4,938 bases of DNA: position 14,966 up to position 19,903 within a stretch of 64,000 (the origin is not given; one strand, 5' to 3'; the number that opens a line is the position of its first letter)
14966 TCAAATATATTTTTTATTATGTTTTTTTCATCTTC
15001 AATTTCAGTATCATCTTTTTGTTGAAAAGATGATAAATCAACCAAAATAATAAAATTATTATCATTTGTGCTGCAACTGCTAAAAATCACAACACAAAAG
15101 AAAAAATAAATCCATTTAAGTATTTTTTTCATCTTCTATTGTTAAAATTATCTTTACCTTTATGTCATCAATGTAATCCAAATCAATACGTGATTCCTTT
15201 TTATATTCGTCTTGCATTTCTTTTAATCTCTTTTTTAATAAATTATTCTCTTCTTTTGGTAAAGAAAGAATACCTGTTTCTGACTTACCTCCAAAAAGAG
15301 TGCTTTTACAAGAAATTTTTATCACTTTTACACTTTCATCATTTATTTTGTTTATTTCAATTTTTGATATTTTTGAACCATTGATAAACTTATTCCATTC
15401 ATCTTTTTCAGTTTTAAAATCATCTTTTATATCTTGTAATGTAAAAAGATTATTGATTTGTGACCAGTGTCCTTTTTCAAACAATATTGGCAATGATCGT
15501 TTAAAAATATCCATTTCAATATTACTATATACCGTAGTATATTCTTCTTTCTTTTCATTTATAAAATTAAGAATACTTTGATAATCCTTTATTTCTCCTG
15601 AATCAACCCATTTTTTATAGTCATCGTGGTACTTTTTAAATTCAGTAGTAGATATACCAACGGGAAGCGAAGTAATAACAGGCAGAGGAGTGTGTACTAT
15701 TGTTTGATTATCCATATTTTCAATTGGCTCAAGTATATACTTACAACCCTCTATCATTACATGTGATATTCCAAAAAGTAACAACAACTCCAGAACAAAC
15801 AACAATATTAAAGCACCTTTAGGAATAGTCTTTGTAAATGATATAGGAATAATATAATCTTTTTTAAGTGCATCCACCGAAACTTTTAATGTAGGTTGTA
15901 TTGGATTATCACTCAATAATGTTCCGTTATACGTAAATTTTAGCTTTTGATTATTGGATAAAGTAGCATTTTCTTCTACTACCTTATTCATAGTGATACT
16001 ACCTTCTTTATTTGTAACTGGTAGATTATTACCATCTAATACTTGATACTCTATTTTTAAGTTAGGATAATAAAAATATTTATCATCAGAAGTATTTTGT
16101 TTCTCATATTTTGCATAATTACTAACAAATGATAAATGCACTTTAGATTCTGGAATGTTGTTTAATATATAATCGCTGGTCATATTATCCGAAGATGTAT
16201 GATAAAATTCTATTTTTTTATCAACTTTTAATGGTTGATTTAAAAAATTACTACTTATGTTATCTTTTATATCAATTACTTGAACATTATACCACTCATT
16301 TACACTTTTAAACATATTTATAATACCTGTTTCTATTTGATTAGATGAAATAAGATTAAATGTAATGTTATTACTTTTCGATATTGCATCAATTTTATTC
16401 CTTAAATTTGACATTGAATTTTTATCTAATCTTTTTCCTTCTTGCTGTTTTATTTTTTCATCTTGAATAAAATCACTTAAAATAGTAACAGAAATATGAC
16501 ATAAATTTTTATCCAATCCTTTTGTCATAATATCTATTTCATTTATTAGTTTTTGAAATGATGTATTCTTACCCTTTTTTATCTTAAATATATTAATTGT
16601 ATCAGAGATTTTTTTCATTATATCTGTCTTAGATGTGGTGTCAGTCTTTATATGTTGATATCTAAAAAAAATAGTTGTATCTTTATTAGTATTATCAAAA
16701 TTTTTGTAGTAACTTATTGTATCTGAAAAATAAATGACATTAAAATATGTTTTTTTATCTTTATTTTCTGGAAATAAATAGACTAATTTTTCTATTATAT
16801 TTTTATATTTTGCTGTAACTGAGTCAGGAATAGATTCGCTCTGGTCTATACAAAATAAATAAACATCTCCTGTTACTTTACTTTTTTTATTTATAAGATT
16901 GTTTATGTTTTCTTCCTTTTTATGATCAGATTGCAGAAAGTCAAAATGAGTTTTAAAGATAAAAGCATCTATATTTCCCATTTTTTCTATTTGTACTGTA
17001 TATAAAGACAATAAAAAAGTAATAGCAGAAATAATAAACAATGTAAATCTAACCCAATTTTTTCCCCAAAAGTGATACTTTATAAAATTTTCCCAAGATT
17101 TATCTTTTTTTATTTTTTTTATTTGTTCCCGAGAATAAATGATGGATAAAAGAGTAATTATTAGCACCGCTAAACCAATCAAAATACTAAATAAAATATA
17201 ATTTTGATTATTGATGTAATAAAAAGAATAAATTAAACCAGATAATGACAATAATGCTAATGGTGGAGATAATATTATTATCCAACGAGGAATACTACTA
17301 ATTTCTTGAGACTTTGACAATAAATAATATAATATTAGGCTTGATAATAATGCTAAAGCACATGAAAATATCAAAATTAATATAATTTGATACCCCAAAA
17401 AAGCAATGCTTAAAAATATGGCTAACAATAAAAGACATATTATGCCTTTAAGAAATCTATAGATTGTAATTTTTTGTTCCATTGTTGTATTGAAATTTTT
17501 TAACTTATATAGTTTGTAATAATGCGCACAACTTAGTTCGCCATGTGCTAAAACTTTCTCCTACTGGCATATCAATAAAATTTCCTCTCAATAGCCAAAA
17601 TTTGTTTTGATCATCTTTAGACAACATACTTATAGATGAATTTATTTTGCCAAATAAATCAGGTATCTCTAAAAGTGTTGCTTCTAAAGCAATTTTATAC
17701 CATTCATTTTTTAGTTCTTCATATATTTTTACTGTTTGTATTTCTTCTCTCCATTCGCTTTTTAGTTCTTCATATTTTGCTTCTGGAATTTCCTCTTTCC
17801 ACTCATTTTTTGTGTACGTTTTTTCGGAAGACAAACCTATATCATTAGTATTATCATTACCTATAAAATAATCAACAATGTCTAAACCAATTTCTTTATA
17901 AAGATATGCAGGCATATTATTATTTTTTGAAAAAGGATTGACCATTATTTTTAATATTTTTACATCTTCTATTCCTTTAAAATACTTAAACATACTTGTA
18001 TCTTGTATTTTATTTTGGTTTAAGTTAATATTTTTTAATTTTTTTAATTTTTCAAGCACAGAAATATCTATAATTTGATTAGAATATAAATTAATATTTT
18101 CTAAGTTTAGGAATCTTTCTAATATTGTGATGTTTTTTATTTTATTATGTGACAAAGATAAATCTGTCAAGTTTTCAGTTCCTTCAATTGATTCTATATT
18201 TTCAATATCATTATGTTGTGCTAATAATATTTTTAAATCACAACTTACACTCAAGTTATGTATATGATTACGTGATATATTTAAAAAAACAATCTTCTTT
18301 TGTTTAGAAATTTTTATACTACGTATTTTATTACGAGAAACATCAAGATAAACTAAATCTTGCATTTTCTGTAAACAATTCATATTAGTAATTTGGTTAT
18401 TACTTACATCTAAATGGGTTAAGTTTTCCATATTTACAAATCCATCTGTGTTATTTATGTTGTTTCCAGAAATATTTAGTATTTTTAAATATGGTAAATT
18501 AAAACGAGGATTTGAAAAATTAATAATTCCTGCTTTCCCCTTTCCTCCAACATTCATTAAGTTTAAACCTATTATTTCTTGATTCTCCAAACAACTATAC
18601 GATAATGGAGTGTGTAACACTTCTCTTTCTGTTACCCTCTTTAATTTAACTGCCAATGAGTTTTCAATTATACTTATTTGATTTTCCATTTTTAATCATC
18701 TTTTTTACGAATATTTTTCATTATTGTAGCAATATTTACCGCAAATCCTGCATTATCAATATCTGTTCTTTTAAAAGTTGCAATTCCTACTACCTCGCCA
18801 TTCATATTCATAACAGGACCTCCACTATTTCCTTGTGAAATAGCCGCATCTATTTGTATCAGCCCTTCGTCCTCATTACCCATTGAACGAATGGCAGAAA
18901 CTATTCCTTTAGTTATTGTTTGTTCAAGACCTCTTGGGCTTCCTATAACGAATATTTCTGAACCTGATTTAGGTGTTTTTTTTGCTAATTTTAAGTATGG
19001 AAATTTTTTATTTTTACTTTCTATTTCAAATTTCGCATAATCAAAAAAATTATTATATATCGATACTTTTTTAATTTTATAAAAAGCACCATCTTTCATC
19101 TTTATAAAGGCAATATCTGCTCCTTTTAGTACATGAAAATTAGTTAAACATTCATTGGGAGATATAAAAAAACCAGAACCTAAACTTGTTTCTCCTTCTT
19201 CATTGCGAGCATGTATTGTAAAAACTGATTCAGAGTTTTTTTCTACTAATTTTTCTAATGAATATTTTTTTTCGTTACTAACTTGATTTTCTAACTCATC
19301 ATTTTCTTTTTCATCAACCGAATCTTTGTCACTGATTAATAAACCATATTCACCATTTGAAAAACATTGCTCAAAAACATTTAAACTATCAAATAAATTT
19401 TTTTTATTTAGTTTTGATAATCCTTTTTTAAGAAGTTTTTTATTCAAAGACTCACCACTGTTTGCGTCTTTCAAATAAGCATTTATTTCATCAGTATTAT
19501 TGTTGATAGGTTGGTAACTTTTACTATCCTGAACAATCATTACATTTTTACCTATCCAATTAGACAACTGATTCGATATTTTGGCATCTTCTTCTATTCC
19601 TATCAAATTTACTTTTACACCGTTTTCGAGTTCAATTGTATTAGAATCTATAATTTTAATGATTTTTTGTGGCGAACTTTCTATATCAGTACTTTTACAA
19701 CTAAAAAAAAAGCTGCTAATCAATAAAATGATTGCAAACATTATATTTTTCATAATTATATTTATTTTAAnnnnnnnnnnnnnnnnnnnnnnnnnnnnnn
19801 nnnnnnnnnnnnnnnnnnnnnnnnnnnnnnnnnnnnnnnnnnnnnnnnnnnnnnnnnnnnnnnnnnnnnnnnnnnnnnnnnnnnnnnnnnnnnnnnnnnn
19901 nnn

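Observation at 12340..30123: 13-gene operon combining tubulin-like and actin/Hsp70-like NTPases with a MotAB/ZorAB-like stator, vWA proteins, an LRR protein and exported hydrolases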

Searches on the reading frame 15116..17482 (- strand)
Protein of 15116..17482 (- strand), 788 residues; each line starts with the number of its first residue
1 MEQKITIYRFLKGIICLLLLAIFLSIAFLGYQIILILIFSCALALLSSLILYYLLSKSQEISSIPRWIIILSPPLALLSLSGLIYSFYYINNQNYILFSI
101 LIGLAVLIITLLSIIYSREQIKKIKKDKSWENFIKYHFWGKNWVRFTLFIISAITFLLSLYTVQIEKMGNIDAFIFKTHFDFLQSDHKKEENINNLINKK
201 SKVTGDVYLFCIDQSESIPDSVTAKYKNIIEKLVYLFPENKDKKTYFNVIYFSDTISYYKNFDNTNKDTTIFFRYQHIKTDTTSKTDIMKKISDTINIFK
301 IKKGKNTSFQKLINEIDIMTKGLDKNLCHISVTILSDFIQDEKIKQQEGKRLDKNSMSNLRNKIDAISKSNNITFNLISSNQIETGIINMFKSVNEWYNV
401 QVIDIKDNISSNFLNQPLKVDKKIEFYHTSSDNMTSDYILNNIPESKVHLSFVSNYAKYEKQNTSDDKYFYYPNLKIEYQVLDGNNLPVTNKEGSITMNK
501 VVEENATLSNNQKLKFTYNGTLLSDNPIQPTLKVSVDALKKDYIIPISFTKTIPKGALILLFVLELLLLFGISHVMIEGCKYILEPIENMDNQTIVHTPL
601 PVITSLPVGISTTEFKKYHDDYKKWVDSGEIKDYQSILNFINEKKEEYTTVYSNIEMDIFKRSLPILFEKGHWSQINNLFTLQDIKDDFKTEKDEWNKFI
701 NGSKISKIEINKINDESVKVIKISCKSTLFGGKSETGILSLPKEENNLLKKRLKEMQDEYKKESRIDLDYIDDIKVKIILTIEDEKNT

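Call 5: search_protein_families(library=pfam, max_evalue=0.1, proteins=[window:15116-17482:-])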
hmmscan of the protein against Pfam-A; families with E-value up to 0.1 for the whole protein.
window:15116-17482:- (788 aa): 2 families
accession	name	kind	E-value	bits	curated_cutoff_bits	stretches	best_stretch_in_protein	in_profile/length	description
PF00092.34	VWA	-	0.00021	22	23.8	1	210-304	4-98/174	von Willebrand factor type A domain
PF13519.12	VWA_2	-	0.033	15.3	27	0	209-300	2-90/107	von Willebrand factor type A domain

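Call 6: search_protein_families(library=padloc, max_evalue=0.01, proteins=[window:15116-17482:-])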
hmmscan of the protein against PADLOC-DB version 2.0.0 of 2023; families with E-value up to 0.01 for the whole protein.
window:15116-17482:- (788 aa): 0 families

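Call 7: search_protein_families(library=ncbifam, max_evalue=0.01, proteins=[window:15116-17482:-])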
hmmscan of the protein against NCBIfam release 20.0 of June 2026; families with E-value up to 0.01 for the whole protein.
window:15116-17482:- (788 aa): 0 families

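Call 55: find_homologous_proteins(query=window:15116-17482:-, max_evalue=0.001)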
Query window:15116-17482:- (788 aa): 1 proteins with E <= 0.001 among 8000 candidates.
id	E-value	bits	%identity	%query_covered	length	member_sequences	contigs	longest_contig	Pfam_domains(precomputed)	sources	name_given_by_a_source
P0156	0.0e+0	1599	100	93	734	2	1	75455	-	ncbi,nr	ncbi:MAG: VWA domain-containing protein [Bacteroidetes bacterium]|nr:MAG: VWA domain-containing prot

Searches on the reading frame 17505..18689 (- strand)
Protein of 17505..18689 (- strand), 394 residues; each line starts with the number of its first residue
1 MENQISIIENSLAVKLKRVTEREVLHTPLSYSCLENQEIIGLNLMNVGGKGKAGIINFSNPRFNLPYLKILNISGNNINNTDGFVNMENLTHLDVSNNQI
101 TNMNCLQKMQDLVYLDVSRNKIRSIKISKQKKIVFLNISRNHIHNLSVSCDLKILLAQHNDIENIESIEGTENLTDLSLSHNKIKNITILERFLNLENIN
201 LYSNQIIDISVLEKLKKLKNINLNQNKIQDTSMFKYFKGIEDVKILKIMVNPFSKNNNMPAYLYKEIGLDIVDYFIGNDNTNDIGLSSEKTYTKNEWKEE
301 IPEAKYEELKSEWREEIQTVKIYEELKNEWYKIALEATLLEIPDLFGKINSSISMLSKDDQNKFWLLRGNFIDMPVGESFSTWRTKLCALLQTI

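Call 5: search_protein_families(library=pfam, max_evalue=0.1, proteins=[window:17505-18689:-])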
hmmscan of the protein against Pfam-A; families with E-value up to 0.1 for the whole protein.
window:17505-18689:- (394 aa): 8 families
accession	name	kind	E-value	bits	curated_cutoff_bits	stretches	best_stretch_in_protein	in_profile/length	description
PF12799.13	LRR_4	-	5.1e-19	68.3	27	4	89-126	2-40/44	Leucine Rich repeats (2 copies)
PF13855.12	LRR_8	-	2.3e-13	50.1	27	3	64-100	23-61/61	Leucine rich repeat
PF13516.12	LRR_6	-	1.6e-07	31.3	23.4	0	88-102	3-17/24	Leucine Rich repeat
PF00560.39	LRR_1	-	2.8e-06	26.8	20.6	0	89-104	1-18/23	Leucine Rich Repeat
PF14580.12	LRR_9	-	0.0097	15.9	30.5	1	160-264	29-136/175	Leucine-rich repeat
PF11615.13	Caf4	-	0.022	15.3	21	1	317-356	18-57/60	CCR4-associated factor 4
PF23952.1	LRR_EndoS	-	0.033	14.9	27.9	0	68-146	25-97/116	Endo-beta-N-acetylglucosaminidase EndoS LRR domain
PF23211.1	LRR_LRWD1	-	0.04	14.1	28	0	194-251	21-74/190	Leucine-rich repeat and WD repeat-containing protein 1, LRR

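Call 6: search_protein_families(library=padloc, max_evalue=0.01, proteins=[window:17505-18689:-])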
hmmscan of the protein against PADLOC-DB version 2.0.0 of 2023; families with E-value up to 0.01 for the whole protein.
window:17505-18689:- (394 aa): 0 families

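Call 7: search_protein_families(library=ncbifam, max_evalue=0.01, proteins=[window:17505-18689:-])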
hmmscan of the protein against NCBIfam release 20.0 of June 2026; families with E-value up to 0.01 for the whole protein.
window:17505-18689:- (394 aa): 4 families
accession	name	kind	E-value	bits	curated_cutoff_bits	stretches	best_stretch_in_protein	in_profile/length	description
NF033190.2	inl_like_NEAT_1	exception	1.2e-20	73.4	1275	1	64-233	261-433/754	NEAT domain-containing leucine-rich repeat protein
NF033189.1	internalin_A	exception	9e-15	54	1600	1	59-240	156-340/799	class 1 internalin InlA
NF033188.1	internalin_H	exception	1e-11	44.2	1050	1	69-234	79-248/548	InlH/InlC2 family class 1 internalin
NF033187.0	internalin_J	exception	1.3e-05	23.7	1700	1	71-230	120-277/846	class 1 internalin InlJ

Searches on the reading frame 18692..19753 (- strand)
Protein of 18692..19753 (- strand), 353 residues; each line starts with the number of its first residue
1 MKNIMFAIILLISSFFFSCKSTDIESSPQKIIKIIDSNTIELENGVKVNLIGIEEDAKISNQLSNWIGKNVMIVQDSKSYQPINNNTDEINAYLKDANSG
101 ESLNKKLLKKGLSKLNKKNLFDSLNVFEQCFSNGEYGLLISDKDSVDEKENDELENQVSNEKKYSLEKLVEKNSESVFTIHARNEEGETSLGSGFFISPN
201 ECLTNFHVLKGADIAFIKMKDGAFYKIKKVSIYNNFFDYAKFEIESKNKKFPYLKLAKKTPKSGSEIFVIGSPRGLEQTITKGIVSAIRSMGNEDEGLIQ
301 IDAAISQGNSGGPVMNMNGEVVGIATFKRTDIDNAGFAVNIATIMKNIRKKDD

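Call 5: search_protein_families(library=pfam, max_evalue=0.1, proteins=[window:18692-19753:-])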
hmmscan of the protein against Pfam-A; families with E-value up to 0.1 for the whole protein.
window:18692-19753:- (353 aa): 6 families
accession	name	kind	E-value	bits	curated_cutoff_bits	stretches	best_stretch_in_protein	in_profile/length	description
PF13365.12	Trypsin_2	-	7.9e-26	92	27.6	1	192-324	1-144/144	Trypsin-like peptidase domain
PF00089.32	Trypsin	-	5e-16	59.6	20.6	1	185-346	21-218/220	Trypsin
PF10459.15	Peptidase_S46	-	0.0036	16.5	22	1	305-325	630-650/698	Peptidase S46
PF05579.19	Peptidase_S32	-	0.0055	16.4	24.7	0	201-326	126-226/297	Equine arteritis virus serine endopeptidase S32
PF00372.24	Hemocyanin_M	-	0.046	13.4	20.8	0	22-109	164-246/268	Hemocyanin, copper containing domain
PF03360.21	Glyco_transf_43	-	0.079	13.2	27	0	307-347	115-159/207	Glycosyltransferase family 43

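Call 6: search_protein_families(library=padloc, max_evalue=0.01, proteins=[window:18692-19753:-])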
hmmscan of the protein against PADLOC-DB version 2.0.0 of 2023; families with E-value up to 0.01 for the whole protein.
window:18692-19753:- (353 aa): 5 families
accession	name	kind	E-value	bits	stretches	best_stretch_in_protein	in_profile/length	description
PDLC02960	RT-Protease_XI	-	5.2e-22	76.5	1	154-347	315-503/506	single gene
PDLC02959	RT-Protease_XI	-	4.1e-21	73.5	1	160-348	323-508/510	single gene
PDLC00169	HamA1|HamA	-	3.9e-07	26.9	1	170-349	7-192/483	DUF1837 domain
PDLC05022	PDC-S45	-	1.4e-06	25.4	0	167-220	14-75/293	-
PDLC04593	PDC-M35A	-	0.00019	19.3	1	173-216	4-48/216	-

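Call 7: search_protein_families(library=ncbifam, max_evalue=0.01, proteins=[window:18692-19753:-])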
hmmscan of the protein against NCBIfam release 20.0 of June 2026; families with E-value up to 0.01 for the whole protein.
window:18692-19753:- (353 aa): 12 families
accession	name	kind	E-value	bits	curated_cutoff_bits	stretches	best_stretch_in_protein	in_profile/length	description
TIGR02037.1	degP_htrA_DO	subfamily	9.5e-35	120.4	416.2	1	163-348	33-224/434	Do family serine endopeptidase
NF041521.1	HhoA_HhoB_HtrA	equivalog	9.8e-31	107.3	450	1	179-345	46-217/335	HhoA/HhoB/HtrA family serine endopeptidase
NF033740.0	MarP_fam_protase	equivalog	4.4e-23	81.9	250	1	151-351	171-377/390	MarP family serine protease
NF008147.1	PRK10898.1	equivalog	5.1e-23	81.8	408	1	153-330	34-220/352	outer membrane-stress sensor serine endopeptidase DegS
TIGR02038.1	protease_degS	equivalog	5.6e-23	81.6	422.95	1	155-329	36-219/351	outer membrane-stress sensor serine endopeptidase DegS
NF047968.1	SerProtHtrA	equivalog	1.4e-22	80.5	470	1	156-344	45-249/357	serine protease HtrA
NF007526.1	PRK10139.1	equivalog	6.9e-21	74.5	756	1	190-327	91-232/456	serine endoprotease DegQ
NF040960.1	MamE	equivalog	3e-20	72.4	800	1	187-330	119-269/659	magnetosome formation protease MamE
NF008189.1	PRK10942.1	equivalog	1.6e-19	69.7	720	1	186-347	109-276/477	serine endoprotease DegP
NF050055.1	SerProtHtrAMycob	equivalog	3.2e-15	56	800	1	164-343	202-398/502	serine protease HtrA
NF053637.1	SerProtHtrAspr2045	equivalog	5.5e-12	45.3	650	1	189-340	102-271/394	serine protease HtrA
NF040961.1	MamO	equivalog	8.2e-08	31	800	1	160-344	69-260/648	magnetosome protein MamO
